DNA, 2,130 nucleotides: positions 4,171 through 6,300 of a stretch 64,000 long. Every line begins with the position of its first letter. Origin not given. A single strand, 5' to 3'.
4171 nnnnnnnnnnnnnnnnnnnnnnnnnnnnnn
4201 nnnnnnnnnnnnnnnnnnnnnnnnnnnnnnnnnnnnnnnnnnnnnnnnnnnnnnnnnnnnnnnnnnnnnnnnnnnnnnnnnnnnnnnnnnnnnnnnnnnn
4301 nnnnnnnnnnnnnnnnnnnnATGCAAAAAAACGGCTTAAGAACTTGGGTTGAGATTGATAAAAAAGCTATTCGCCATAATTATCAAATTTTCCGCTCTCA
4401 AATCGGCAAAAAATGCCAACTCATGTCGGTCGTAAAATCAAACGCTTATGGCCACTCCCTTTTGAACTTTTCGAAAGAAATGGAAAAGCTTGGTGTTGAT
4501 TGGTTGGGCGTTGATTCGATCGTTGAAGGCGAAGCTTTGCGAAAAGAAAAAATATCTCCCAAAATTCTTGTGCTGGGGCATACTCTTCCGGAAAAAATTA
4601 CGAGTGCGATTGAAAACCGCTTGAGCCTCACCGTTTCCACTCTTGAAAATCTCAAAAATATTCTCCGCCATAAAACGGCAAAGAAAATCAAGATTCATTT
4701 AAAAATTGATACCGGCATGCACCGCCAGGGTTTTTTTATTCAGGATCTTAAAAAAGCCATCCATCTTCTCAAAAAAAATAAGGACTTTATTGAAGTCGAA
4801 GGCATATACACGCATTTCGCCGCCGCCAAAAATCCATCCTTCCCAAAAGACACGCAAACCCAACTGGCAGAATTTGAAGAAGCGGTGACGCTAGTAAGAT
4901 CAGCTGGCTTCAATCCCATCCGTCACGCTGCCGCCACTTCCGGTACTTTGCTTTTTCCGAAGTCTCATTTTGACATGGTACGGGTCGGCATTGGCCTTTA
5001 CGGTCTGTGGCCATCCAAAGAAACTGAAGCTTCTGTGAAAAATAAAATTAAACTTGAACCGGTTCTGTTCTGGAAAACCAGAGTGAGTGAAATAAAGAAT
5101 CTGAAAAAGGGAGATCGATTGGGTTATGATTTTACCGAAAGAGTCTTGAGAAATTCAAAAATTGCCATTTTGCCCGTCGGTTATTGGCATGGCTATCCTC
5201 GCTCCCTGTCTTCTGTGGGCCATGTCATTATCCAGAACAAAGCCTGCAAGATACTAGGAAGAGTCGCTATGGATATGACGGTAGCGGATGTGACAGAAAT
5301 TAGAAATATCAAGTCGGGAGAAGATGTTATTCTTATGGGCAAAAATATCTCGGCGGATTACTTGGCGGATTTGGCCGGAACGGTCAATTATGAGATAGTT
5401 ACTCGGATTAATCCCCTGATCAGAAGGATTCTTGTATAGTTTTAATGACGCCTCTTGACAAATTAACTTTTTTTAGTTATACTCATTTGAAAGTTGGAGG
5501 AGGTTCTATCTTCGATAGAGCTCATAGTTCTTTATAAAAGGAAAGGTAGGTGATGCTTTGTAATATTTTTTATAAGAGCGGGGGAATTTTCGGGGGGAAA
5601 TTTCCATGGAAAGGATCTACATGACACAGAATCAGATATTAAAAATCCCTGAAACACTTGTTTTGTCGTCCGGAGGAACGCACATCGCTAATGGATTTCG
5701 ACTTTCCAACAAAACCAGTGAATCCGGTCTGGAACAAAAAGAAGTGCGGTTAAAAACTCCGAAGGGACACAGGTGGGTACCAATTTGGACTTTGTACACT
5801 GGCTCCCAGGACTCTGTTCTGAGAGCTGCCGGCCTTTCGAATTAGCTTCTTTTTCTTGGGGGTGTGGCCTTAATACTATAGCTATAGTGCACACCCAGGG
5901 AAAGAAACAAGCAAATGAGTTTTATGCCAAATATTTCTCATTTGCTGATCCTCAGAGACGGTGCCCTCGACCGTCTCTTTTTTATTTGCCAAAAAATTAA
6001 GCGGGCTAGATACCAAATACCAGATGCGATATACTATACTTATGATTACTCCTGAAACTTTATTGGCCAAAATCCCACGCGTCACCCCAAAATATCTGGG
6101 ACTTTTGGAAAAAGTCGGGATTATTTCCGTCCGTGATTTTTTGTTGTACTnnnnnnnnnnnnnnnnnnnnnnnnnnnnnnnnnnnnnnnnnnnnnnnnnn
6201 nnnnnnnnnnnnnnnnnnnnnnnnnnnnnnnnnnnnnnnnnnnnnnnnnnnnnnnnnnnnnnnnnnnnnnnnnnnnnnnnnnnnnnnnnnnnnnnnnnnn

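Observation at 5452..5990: Transcription unit of ~500 nt with a strong promoter and terminator but no credible ORF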

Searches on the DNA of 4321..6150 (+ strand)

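Call 5: search_rna_families(source=window, start=5300, end=6150, threshold=evalue, max_evalue=10, show_alignments=5)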
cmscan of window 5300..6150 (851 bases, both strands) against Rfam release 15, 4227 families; matches with E-value up to 10: 5.
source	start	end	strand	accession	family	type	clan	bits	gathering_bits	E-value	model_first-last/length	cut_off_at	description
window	5781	5888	+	RF01956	NEAT1_2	Gene; lncRNA;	-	18.3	60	0.27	1-116/116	no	Nuclear enriched abundant transcript 1 conserved region 2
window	5343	5422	+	RF02480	GlsR14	Gene; snRNA; snoRNA; CD-box;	-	16.7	90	0.29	1-68/68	no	Small nucleolar RNA GlsR14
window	5322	5350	+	RF00342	snoZ40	Gene; snRNA; snoRNA; CD-box;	-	15.7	50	5.5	1-73/73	no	Small nucleolar RNA Z40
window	5438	5549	+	RF02577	tsr24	Gene; sRNA;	-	13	50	2.7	1-238/238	no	S. aureus tsr24 small RNA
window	5968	5998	-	RF01824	RUF20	Gene;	-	11.9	60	3.1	298-328/425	no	RNA of unknown function 20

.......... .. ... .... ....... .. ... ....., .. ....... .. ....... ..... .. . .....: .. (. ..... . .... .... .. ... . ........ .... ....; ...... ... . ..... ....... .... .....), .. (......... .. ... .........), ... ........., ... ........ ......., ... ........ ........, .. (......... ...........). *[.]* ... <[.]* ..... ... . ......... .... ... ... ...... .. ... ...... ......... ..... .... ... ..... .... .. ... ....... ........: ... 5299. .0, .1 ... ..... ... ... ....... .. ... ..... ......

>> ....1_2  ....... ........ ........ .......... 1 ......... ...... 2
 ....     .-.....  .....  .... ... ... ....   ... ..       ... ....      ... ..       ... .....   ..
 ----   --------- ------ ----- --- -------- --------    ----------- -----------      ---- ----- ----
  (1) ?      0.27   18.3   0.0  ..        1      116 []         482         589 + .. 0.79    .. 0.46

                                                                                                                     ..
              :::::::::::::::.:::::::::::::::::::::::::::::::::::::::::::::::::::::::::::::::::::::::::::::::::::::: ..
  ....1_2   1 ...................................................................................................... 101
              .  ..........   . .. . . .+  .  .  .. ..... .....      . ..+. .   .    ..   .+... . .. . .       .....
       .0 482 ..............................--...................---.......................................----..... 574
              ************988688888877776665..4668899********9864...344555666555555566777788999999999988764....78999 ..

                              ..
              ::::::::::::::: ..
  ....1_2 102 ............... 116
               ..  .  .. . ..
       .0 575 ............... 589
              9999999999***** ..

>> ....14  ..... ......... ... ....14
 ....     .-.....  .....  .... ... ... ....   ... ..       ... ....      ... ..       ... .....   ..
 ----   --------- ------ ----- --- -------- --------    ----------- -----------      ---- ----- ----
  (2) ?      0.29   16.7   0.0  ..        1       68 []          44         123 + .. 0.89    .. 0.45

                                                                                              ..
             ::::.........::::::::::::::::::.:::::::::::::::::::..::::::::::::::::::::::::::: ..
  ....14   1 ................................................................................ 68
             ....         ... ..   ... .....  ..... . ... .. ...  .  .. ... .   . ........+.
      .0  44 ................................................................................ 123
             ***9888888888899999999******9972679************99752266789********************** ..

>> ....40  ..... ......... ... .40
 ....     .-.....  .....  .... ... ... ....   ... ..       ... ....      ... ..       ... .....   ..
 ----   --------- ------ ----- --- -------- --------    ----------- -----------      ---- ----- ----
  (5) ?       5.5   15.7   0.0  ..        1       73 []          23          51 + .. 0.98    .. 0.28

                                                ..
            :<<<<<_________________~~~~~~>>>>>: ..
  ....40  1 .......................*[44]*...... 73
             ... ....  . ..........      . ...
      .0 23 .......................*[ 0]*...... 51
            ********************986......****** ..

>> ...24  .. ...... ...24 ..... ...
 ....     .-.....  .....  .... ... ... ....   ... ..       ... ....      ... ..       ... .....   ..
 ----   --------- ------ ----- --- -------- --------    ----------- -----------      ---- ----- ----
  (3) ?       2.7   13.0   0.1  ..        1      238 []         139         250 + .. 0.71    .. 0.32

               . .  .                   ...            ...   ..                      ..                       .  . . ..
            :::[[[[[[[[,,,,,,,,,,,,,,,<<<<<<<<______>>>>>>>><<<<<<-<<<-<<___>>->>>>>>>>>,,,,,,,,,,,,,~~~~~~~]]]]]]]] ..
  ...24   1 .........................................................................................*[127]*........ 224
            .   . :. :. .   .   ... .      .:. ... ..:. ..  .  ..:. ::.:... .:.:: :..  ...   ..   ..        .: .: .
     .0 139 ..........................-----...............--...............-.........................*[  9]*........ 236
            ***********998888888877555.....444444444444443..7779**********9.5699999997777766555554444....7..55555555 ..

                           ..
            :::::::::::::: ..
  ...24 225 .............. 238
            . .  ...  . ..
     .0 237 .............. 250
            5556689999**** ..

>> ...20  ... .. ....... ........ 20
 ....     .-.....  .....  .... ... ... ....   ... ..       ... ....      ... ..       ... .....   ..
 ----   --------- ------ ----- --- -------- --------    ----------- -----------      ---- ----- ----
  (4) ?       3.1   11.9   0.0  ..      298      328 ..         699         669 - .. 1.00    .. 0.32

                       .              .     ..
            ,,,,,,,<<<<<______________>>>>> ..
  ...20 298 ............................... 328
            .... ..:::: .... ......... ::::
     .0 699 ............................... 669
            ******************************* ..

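Call 28: search_dna_similar(query=window:5440-6041:+, collection=phages, mode=distant, max_evalue=0.01)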
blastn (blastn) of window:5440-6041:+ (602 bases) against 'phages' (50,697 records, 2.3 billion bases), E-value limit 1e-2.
No match.

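Call 29: search_dna_similar(query=window:5440-6041:+, collection=plasmids, mode=distant, max_evalue=0.01)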
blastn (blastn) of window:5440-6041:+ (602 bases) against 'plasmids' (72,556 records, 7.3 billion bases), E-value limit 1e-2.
No match.

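Call 90: search_rna_families(sources=[L090, L091, L092], threshold=evalue, max_evalue=1)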
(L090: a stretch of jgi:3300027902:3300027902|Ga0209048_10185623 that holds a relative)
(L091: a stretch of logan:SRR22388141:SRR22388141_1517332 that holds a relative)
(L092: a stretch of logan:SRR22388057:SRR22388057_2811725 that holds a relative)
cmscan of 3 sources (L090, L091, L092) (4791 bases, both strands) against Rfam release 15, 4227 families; matches with E-value up to 1: 10.
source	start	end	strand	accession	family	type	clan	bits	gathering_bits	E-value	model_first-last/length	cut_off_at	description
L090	69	141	+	RF00005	tRNA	Gene; tRNA;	CL00001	73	29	3.5e-15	1-71/71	no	tRNA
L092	41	113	+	RF00005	tRNA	Gene; tRNA;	CL00001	58.5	29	3.3e-11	1-71/71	no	tRNA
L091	1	50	+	RF00005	tRNA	Gene; tRNA;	CL00001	36.7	29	3.4e-05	23-71/71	5'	tRNA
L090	69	142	-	RF04354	Plastid-ycf2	Cis-reg;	-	28.1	65.7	0.0089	1-75/75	no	Plastid-ycf2 5UTR RNA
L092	1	99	+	RF02553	YrlA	Gene; sRNA;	-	23.5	69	0.11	30-114/114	5'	Y RNA-like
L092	41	114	-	RF04354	Plastid-ycf2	Cis-reg;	-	23.1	65.7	0.2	1-75/75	no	Plastid-ycf2 5UTR RNA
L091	614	813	-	RF02142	HOXA11-AS1_6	Gene; lncRNA;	-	22.1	50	0.15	1-179/179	no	HOXA11 antisense RNA 1 conserved region 6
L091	14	51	-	RF04354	Plastid-ycf2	Cis-reg;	-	21.4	65.7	0.6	1-75/75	no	Plastid-ycf2 5UTR RNA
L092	1078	1192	-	RF01505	Afu_264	Gene; snRNA; snoRNA; CD-box;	-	20.9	40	0.92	1-103/103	no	A. fumigatus snoRNA Afu_264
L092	1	29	+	RF00023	tmRNA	Gene;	CL00001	14.7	47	0.0062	346-374/374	5'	transfer-messenger RNA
